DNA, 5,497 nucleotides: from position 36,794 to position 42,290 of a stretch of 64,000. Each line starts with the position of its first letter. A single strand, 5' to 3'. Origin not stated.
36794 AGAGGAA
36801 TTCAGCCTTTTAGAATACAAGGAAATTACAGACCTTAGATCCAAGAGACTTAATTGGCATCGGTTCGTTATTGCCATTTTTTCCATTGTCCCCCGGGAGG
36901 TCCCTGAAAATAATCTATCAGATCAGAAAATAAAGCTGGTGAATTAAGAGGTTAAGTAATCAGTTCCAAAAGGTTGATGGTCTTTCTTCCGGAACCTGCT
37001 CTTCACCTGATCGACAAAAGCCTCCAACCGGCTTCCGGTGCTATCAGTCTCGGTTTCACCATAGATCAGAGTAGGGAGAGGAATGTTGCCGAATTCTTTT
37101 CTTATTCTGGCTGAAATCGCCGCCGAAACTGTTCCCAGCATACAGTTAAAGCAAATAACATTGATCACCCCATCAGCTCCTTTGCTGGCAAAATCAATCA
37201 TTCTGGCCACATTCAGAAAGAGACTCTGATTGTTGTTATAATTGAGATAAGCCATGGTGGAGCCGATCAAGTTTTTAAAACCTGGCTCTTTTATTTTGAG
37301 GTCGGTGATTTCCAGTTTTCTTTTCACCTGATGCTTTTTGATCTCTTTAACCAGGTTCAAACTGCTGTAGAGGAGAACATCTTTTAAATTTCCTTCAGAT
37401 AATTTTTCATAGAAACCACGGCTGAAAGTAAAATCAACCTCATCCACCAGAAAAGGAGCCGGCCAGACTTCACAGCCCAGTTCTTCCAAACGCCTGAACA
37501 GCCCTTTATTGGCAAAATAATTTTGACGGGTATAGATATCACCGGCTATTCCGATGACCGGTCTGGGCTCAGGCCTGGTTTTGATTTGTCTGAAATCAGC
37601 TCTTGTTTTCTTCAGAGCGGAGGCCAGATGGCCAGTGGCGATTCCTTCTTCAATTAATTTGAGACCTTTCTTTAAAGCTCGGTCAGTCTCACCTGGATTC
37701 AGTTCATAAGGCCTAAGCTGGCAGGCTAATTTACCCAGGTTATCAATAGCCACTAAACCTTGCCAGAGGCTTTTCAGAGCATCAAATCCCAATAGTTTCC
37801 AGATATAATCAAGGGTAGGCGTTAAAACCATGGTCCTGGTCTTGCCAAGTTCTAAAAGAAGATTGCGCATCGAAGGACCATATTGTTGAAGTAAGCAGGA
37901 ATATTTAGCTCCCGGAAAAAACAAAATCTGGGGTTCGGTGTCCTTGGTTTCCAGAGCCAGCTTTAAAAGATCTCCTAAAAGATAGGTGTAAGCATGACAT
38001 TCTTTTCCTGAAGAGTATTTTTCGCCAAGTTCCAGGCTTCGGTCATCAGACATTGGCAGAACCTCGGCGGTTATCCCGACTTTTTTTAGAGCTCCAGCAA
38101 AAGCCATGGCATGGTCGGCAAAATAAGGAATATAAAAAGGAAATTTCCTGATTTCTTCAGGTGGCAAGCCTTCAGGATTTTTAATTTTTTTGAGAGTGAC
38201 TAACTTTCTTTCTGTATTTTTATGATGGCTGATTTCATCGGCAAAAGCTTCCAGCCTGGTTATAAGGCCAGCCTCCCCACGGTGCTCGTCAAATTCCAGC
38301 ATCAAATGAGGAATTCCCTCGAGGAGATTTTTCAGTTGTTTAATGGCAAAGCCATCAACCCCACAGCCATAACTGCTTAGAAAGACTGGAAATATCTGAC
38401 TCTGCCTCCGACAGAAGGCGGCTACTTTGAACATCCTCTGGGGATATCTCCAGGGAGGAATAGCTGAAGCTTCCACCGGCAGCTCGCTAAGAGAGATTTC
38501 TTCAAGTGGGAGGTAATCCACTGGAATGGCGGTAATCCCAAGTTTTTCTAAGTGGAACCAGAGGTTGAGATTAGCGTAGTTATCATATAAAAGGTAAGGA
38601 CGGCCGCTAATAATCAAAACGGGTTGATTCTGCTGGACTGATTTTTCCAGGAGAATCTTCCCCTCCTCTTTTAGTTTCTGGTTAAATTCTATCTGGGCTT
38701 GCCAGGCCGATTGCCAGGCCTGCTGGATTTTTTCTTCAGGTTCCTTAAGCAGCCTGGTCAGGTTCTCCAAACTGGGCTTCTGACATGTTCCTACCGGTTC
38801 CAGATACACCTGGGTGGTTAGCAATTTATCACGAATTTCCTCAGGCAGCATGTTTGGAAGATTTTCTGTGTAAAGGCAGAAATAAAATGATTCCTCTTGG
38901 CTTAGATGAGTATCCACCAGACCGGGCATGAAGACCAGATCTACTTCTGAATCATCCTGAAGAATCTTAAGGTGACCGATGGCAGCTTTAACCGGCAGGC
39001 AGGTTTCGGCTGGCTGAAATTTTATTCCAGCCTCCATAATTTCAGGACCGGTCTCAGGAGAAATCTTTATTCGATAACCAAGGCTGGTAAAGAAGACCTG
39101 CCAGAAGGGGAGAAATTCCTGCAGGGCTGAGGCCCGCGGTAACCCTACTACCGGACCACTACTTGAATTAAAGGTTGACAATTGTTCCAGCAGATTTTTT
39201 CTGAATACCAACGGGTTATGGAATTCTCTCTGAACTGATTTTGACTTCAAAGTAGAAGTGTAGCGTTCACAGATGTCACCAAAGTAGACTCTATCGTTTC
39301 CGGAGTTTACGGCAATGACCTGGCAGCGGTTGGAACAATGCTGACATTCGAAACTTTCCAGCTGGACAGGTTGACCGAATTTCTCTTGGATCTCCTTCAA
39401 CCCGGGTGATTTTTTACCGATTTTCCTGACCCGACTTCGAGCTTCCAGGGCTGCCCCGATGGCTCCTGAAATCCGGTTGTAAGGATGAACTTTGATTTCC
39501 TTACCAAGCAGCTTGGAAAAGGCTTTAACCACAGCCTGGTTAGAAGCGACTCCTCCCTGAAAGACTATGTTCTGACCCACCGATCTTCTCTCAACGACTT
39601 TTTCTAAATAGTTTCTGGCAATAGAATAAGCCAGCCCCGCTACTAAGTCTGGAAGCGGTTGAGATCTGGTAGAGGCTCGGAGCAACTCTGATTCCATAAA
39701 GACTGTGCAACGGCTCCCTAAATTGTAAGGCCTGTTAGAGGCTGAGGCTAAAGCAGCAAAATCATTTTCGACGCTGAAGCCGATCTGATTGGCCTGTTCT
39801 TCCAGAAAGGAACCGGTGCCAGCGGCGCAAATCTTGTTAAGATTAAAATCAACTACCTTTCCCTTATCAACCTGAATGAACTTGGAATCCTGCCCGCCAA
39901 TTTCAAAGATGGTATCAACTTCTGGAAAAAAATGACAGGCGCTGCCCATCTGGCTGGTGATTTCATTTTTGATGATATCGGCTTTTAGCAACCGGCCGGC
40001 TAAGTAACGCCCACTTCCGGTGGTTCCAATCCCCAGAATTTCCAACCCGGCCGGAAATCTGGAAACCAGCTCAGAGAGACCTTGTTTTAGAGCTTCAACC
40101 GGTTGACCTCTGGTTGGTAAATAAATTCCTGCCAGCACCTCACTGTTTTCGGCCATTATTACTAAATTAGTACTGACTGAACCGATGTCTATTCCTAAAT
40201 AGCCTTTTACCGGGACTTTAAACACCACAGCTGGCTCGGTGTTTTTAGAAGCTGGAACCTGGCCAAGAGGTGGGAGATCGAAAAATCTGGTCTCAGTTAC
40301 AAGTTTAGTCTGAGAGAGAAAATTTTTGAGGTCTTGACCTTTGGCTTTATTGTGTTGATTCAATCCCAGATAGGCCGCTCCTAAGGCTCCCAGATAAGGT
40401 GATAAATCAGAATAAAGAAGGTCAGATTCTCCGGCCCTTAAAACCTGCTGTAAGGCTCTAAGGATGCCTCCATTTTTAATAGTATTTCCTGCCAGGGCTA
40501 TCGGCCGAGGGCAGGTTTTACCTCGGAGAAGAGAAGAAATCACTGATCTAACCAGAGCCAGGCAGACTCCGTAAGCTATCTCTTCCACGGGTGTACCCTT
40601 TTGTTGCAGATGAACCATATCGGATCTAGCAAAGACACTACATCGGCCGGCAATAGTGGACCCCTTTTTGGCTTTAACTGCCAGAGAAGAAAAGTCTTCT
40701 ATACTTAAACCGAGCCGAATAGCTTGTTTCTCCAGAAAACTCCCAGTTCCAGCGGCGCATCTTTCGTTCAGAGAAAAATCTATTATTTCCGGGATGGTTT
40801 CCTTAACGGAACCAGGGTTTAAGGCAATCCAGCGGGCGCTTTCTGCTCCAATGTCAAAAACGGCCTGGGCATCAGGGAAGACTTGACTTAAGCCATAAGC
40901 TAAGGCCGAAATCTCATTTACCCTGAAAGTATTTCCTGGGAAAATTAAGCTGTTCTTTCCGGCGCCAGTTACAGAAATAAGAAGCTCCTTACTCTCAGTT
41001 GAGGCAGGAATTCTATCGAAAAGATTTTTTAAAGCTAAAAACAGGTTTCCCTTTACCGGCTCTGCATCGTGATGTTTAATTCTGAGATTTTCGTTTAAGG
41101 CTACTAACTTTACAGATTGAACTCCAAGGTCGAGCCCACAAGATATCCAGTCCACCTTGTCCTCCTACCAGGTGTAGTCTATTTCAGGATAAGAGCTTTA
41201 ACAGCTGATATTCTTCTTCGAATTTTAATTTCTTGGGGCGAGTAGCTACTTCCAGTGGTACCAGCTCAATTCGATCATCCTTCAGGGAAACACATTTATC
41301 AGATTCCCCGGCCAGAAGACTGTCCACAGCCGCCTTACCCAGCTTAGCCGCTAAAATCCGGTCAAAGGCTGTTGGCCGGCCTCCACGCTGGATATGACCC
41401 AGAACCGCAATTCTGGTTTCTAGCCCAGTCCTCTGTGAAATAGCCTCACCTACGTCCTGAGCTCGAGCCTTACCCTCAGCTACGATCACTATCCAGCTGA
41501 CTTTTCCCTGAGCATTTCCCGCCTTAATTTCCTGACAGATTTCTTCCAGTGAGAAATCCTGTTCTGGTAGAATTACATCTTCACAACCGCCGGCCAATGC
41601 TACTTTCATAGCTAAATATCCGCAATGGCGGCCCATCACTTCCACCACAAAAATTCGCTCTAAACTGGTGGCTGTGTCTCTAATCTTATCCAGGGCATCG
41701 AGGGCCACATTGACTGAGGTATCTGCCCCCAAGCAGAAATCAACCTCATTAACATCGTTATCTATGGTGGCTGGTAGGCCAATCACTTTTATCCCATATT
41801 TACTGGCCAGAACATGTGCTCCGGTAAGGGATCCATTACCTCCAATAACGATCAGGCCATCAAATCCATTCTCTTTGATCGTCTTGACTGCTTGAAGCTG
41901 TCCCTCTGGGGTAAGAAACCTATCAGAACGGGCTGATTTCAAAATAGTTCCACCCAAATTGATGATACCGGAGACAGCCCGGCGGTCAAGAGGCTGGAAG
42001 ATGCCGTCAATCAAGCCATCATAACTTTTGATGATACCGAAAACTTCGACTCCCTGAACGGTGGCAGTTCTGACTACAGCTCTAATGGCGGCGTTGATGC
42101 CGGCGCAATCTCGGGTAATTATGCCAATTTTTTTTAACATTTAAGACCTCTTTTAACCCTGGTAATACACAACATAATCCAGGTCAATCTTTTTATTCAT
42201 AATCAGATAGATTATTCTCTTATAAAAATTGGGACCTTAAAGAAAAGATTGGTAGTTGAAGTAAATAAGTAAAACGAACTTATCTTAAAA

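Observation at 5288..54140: Family-level pattern: at least eight copies in 64 kb, all intergenic, all on one strand, all beside plus-strand genes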

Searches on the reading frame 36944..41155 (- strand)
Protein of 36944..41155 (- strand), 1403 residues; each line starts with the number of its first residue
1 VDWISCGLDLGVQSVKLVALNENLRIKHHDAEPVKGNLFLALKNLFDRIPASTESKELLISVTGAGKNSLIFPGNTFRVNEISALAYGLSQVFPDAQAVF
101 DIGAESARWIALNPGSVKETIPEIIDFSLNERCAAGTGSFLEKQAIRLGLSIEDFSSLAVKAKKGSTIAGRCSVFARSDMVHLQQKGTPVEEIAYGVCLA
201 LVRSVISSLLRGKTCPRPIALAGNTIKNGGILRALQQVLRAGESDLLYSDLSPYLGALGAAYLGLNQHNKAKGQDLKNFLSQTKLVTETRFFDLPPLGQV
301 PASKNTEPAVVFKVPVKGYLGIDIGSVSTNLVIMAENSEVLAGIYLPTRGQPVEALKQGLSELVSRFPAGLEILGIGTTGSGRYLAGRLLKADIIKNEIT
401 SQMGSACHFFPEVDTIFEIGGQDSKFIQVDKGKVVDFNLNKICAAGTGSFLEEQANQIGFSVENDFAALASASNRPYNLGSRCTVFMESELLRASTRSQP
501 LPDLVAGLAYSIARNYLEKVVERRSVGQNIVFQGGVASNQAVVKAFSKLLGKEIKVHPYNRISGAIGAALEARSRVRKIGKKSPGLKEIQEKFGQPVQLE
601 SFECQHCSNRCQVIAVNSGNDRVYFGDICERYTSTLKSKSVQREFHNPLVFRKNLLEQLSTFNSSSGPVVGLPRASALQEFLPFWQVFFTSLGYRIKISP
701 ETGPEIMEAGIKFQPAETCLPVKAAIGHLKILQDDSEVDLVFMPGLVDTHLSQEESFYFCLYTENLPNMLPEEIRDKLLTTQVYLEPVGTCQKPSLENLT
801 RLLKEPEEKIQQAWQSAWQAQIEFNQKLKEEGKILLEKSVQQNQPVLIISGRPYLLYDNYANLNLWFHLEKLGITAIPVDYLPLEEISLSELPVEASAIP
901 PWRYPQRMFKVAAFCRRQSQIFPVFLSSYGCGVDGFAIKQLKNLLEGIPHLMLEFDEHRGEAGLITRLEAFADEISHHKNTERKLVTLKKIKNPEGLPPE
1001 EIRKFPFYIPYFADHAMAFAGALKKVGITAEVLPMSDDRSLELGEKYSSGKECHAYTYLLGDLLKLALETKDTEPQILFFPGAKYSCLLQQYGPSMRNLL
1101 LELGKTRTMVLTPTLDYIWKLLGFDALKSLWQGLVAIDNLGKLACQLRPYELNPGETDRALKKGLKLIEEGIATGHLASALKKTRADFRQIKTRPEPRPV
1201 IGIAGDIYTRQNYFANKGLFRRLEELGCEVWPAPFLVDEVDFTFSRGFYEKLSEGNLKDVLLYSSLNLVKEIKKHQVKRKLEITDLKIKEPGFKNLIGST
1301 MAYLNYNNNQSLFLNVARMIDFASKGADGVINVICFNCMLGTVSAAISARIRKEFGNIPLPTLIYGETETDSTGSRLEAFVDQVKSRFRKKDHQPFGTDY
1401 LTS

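Call 51: search_protein_families(library=ncbifam, proteins=[window:36944-41155:-], max_evalue=0.01)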
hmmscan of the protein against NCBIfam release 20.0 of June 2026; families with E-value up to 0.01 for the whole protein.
window:36944-41155:- (1403 aa): 5 families
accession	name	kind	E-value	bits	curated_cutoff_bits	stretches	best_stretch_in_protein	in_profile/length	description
TIGR00241.1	CoA_E_activ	domain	7.4e-90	300.8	125.4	2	320-570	3-247/248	acyl-CoA dehydratase activase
TIGR03286.1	methan_mark_15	hypoth_equivalog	2.8e-51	174.8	455.75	2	320-571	147-400/404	methanogenesis marker 15 protein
TIGR02259.1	benz_CoA_red_A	equivalog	1.1e-44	152.9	578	2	390-568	245-428/432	benzoyl-CoA reductase subunit A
TIGR02261.1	benz_CoA_red_D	equivalog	3.8e-30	104.9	312.85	2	399-570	84-260/262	benzoyl-CoA reductase subunit D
TIGR03192.1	benz_CoA_bzdQ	equivalog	5.8e-30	104.8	380.2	2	321-572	36-286/293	benzoyl-CoA reductase, bzd-type, subunit Q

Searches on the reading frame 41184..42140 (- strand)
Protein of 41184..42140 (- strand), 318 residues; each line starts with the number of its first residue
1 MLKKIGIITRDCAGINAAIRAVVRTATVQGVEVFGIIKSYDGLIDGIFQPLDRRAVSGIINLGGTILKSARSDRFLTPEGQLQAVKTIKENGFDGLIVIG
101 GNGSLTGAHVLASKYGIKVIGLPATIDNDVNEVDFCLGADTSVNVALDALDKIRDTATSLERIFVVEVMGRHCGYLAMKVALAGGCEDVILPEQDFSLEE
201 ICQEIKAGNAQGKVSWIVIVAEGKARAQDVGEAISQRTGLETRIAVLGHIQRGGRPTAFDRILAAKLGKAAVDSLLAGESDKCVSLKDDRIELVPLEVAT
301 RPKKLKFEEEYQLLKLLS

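Call 29: search_protein_families(library=pfam, proteins=[window:41184-42140:-])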
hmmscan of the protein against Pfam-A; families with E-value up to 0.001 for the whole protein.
window:41184-42140:- (318 aa): 1 family
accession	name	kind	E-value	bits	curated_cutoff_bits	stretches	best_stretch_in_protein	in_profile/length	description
PF00365.25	PFK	-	6.1e-99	331.3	30.9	1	5-274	2-276/277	Phosphofructokinase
